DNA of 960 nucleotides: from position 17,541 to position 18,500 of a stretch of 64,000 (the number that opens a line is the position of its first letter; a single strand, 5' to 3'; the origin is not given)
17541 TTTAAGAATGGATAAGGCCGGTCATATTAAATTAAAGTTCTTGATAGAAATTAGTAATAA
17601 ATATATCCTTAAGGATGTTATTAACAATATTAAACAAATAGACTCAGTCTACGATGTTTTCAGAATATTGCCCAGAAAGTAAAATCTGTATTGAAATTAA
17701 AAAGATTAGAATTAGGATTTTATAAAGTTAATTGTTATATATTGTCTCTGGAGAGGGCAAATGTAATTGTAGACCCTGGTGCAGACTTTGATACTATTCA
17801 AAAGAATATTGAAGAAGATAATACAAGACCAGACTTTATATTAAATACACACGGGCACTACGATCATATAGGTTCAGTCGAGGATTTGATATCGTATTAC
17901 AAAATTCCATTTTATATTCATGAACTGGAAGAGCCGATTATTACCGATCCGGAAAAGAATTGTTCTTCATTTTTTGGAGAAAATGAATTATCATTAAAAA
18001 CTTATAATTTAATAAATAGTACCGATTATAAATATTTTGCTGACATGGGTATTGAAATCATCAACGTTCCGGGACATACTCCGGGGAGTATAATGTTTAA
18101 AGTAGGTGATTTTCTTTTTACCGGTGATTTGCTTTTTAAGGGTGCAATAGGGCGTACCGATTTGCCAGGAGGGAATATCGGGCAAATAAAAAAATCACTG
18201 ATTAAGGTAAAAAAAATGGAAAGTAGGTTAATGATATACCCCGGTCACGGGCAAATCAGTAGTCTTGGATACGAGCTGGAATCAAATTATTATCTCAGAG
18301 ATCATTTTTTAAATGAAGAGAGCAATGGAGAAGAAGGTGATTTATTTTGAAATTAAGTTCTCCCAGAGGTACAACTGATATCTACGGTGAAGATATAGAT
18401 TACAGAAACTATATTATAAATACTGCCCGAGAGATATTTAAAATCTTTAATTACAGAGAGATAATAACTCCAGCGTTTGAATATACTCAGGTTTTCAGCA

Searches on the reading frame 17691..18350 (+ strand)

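Call 51: search_protein_families(library=pfam, proteins=[window:17691-18350:+], max_evalue=0.001)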
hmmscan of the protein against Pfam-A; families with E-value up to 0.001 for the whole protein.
window:17691-18350:+ (219 aa): 3 families
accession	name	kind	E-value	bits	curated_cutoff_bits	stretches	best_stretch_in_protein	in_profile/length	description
PF00753.33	Lactamase_B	-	3.7e-28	99.2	22.7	1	9-186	2-196/196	Metallo-beta-lactamase superfamily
PF12706.13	Lactamase_B_2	-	1.9e-06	28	27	1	24-99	2-82/200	Beta-lactamase superfamily domain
PF13483.12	Lactamase_B_3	-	0.00024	21.5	24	1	8-60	2-50/160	Beta-lactamase superfamily domain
